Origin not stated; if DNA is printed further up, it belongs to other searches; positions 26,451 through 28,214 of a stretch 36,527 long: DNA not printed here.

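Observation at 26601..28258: A MocR (GntR-aminotransferase) regulator divergently paired with the multihaem cytochrome, with tandem 19-bp boxes in the spacer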

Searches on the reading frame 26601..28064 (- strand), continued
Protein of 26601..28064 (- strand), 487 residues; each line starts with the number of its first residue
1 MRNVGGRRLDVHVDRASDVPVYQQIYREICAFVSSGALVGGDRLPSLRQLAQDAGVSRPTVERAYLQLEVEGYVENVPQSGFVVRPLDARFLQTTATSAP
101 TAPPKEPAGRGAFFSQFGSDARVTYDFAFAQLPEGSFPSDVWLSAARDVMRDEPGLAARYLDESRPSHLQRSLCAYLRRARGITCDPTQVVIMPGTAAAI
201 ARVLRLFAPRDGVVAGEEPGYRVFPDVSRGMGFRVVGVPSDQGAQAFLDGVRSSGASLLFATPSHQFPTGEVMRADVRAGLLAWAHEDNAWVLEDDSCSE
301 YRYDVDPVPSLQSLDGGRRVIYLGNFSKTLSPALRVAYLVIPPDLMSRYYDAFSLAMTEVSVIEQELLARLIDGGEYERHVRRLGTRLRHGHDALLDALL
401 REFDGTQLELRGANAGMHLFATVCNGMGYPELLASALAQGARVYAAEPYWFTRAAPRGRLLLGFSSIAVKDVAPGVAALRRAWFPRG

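Call 15: find_encoding_contigs(protein=P0002, flank=6000, max_places=4)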
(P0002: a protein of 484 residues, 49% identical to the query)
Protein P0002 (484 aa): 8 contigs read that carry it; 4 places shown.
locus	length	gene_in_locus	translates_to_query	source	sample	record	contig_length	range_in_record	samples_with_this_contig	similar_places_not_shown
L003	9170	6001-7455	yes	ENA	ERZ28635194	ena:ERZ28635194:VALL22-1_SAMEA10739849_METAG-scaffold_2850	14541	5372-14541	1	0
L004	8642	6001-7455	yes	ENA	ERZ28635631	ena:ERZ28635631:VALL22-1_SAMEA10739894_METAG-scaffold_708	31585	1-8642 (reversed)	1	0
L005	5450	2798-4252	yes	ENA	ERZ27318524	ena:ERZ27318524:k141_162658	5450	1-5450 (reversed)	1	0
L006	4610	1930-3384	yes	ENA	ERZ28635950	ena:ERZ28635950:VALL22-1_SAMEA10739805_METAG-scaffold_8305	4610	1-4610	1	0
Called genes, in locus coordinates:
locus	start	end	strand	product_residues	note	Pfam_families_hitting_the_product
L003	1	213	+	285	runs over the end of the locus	PF02588:YitT_membrane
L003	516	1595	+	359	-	PF00857:Isochorismatase, PF00583:Acetyltransf_1, PF13508:Acetyltransf_7 (weak)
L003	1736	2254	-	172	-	PF03167:UDG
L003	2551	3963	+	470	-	PF00209:SNF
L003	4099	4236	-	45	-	-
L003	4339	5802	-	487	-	PF14522:Cytochrome_C7 (faint), PF14537:Cytochrom_c3_2 (faint)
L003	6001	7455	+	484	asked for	PF00392:GntR, PF00155:Aminotran_1_2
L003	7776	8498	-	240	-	PF01694:Rhomboid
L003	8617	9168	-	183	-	?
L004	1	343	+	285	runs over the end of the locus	PF02588:YitT_membrane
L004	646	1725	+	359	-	PF00857:Isochorismatase, PF00583:Acetyltransf_1, PF13508:Acetyltransf_7 (weak)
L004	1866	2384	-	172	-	PF03167:UDG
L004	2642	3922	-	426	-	-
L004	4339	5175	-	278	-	PF14522:Cytochrome_C7 (faint)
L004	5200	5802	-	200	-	PF22113:Mtrc-MtrF_II-IV_dom (weak), PF14522:Cytochrome_C7 (faint)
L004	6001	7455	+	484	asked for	PF00392:GntR, PF00155:Aminotran_1_2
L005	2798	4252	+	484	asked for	PF00392:GntR, PF00155:Aminotran_1_2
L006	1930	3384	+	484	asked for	PF00392:GntR, PF00155:Aminotran_1_2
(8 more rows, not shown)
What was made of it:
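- L003-6 (call 15)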

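Call 35: find_encoding_contigs(protein=P0019, flank=4000, max_places=2)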
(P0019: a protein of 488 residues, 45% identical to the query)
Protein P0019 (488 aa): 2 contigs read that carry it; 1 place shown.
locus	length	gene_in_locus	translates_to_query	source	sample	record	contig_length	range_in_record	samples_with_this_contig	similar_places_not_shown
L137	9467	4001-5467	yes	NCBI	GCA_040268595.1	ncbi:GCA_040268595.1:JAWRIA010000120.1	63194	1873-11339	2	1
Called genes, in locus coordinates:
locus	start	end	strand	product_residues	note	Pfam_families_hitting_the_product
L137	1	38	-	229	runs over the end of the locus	-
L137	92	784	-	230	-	PF02613:Nitrate_red_del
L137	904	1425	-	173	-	PF13484:Fer4_16 (faint), PF13237:Fer4_10 (weak), PF13247:Fer4_11, PF12838:Fer4_7, PF13187:Fer4_9 (weak), PF00037:Fer4 (weak), PF12797:Fer4_2 (weak), PF13237:Fer4_10 (weak), +3 more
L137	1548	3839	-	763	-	PF04879:Molybdop_Fe4S4, PF00384:Molybdopterin, PF01568:Molydop_binding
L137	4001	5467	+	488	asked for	PF00392:GntR, PF00155:Aminotran_1_2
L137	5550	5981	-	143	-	-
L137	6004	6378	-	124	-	PF13577:SnoaL_4, PF14534:DUF4440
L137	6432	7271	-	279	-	PF00106:adh_short, PF13561:adh_short_C2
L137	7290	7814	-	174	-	PF12682:Flavodoxin_4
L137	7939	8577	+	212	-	PF13022:HTH_Tnp_1_2 (weak), PF00440:TetR_N, PF17929:TetR_C_34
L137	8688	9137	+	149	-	PF15731:MqsA_antitoxin (faint), PF01381:HTH_3, PF13560:HTH_31, PF12674:Zn_ribbon_2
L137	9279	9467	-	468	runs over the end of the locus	PF00196:GerE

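Call 36: find_encoding_contigs(protein=P0027, flank=4000, max_places=3)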
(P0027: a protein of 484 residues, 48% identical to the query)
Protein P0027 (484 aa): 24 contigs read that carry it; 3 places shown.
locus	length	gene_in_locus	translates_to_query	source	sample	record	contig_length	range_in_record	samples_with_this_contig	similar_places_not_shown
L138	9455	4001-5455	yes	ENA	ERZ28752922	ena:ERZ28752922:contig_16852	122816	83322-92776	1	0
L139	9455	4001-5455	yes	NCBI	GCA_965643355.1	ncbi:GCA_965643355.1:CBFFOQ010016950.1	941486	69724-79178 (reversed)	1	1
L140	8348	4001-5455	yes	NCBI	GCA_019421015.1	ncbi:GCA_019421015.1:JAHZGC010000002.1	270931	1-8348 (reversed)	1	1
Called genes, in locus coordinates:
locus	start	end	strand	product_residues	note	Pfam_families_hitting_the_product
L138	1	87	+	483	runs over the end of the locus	PF12838:Fer4_7 (weak), PF13187:Fer4_9 (weak), PF14697:Fer4_21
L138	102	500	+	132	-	PF01155:HypA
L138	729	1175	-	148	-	PF00872:Transposase_mut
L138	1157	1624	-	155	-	PF00872:Transposase_mut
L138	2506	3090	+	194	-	PF05593:RHS_repeat (faint)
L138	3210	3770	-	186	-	-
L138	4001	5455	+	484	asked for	PF00392:GntR, PF00155:Aminotran_1_2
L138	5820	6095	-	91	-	-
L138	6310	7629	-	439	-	PF00890:FAD_binding_2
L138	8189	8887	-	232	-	PF03466:LysR_substrate (weak)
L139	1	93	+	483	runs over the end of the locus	PF12838:Fer4_7 (weak), PF13187:Fer4_9 (weak), PF14697:Fer4_21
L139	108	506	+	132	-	PF01155:HypA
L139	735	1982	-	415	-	PF00872:Transposase_mut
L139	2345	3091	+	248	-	PF05593:RHS_repeat (faint)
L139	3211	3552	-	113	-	-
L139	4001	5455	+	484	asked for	PF00392:GntR, PF00155:Aminotran_1_2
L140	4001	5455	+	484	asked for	PF00392:GntR, PF00155:Aminotran_1_2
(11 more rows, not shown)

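Call 42: search_solved_structures(query=window:26601-28064:-, show_alignments=2, max_evalue=1e-10)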
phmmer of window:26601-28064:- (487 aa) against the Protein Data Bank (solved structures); distinct sequences matched with E-value up to 1e-10: 15.
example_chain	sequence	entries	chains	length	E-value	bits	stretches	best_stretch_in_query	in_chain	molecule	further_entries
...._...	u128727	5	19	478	2.5e-68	234.1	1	14-483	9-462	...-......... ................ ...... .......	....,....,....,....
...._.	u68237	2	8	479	9.4e-63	215.7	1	12-483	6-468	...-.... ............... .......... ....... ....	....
4mgr_A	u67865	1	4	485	9.9e-63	215.6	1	12-483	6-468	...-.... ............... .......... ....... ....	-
5x03_B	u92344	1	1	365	1.4e-52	182.1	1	171-483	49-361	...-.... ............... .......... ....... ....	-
8vxk_A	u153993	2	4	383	1.6e-52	181.9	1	171-483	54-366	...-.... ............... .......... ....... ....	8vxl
5x03_A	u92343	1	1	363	1.7e-52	181.9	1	171-482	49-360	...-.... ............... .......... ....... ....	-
6uxz_B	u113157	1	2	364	2.7e-52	181.2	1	170-482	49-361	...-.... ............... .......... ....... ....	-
5t4j_B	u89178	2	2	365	3.7e-52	180.8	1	170-483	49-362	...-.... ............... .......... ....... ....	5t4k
8tn2_A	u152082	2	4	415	8.5e-29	103.7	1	159-471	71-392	PLP-dependent aminotransferase MppQ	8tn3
1x0m_A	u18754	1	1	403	1e-27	100.2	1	136-478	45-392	Aminotransferase II Homologue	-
3aov_A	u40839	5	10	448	1.4e-27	99.7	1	136-478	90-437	Putative uncharacterized protein PH0207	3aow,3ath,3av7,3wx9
1wst_A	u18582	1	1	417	1.7e-23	86.3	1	136-479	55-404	multiple substrate aminotransferase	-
2egy_A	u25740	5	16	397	2.7e-22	82.3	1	135-482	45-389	Alpha-aminodipate aminotransferase | 2-aminoadipate transaminase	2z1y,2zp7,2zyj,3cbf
2zc0_A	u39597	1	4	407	1e-15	60.6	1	138-481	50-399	Alanine glyoxylate transaminase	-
4gdy_A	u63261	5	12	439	8.6e-11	44.4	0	256-470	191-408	Kynurenine/alpha-aminoadipate aminotransferase, mitochondrial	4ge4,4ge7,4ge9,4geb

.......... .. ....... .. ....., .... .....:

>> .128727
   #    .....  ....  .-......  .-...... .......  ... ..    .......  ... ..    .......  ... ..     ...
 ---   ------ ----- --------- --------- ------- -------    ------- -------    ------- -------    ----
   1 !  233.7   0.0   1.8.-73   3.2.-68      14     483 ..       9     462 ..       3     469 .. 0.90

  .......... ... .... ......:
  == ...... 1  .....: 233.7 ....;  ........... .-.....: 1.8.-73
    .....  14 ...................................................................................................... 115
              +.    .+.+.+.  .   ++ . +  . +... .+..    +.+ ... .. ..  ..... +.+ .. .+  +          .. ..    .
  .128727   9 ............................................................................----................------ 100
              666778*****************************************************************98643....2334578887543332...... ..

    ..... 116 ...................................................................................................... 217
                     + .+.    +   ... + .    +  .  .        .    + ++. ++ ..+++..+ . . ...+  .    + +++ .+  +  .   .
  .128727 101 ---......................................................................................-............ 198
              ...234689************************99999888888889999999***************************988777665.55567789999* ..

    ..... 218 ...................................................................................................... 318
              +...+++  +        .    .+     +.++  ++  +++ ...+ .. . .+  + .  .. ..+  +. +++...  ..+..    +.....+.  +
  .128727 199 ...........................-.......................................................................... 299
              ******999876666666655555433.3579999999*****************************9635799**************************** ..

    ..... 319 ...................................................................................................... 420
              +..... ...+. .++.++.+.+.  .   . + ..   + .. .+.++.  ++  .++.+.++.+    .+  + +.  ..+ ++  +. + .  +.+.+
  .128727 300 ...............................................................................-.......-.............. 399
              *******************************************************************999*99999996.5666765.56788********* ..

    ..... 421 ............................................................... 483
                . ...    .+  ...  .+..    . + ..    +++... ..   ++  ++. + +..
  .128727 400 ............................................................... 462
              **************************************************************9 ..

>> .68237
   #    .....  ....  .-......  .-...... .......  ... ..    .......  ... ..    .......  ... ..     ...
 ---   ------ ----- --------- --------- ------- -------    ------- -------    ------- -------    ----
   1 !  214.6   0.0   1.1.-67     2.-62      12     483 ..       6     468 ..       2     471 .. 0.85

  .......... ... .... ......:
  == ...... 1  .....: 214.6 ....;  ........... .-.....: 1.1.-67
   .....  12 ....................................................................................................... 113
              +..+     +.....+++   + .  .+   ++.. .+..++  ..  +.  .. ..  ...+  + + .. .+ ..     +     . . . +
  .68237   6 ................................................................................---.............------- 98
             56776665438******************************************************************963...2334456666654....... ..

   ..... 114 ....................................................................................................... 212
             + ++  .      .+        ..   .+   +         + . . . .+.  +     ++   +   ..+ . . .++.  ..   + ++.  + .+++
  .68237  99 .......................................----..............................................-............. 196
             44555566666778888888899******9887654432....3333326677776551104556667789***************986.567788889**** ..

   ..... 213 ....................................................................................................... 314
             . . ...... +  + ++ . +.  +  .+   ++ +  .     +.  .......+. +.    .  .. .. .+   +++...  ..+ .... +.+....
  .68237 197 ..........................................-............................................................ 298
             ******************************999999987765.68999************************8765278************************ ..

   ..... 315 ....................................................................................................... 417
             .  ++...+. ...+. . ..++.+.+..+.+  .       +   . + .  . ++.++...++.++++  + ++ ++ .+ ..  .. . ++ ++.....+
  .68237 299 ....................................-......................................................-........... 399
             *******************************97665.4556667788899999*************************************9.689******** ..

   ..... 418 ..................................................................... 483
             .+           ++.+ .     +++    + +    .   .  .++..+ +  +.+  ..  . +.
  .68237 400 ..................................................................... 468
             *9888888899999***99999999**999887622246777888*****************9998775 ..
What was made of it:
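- Closest known: GabR of Bacillus subtilis. Same: It has the same domain architecture and aligns over residues 12-483 (call 42).
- Closest known: PdxR. Same: It is the best solved match (E 2.5e-68; call 42).
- Checked: It also aligns with solved PdxR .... (E 2.5e-68, residues 14-483) and GabR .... (E 9.4e-63) (call 42).
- The closest solved relative is B. clausii PdxR (call 42).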

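Call 57: find_encoding_contigs(protein=P0003, flank=4000, max_places=2)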
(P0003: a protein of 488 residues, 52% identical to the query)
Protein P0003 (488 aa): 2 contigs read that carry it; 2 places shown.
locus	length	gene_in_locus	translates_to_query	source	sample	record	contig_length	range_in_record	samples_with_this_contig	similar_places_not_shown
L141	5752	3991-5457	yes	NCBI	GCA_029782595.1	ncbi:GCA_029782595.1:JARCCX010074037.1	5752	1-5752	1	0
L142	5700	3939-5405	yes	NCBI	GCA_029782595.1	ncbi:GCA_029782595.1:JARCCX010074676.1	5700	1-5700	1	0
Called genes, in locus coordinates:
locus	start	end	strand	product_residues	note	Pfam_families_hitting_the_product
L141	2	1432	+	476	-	?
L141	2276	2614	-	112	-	-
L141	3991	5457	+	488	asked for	PF00392:GntR, PF00155:Aminotran_1_2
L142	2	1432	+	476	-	?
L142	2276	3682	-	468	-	PF14522:Cytochrome_C7 (faint), PF14537:Cytochrom_c3_2 (faint)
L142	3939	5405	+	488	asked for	PF00392:GntR, PF00155:Aminotran_1_2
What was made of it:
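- L142 (call 57)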

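Call 58: find_encoding_contigs(protein=P0050, flank=5000, max_places=2)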
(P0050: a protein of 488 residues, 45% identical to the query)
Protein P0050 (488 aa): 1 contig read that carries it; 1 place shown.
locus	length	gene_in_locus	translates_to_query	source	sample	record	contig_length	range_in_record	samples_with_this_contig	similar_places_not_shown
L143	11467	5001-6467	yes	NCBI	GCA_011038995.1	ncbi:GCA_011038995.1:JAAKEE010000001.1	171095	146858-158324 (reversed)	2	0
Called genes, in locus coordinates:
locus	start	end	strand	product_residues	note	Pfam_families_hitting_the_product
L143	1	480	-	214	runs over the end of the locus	PF02613:Nitrate_red_del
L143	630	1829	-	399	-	PF03916:NrfD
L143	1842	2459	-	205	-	PF13237:Fer4_10 (weak), PF13247:Fer4_11, PF12838:Fer4_7, PF13187:Fer4_9 (weak), PF00037:Fer4, PF12797:Fer4_2 (weak), PF12837:Fer4_6, PF13247:Fer4_11, +2 more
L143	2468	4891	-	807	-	PF00384:Molybdopterin, PF01568:Molydop_binding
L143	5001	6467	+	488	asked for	PF00392:GntR, PF00155:Aminotran_1_2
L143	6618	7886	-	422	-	PF00083:Sugar_tr, PF13347:MFS_2 (faint), PF07690:MFS_1, PF12832:MFS_1_like, PF07690:MFS_1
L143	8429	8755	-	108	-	PF06257:VEG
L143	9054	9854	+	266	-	PF00106:adh_short, PF08659:KR, PF13561:adh_short_C2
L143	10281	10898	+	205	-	PF00440:TetR_N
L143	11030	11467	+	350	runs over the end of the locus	PF18948:DUF5692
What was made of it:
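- MocR paralogues next to Mo-bisPGD operons (L137 in call 35, L143 in call 58) keep the 24-bp phasing and the +33 hexamer.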
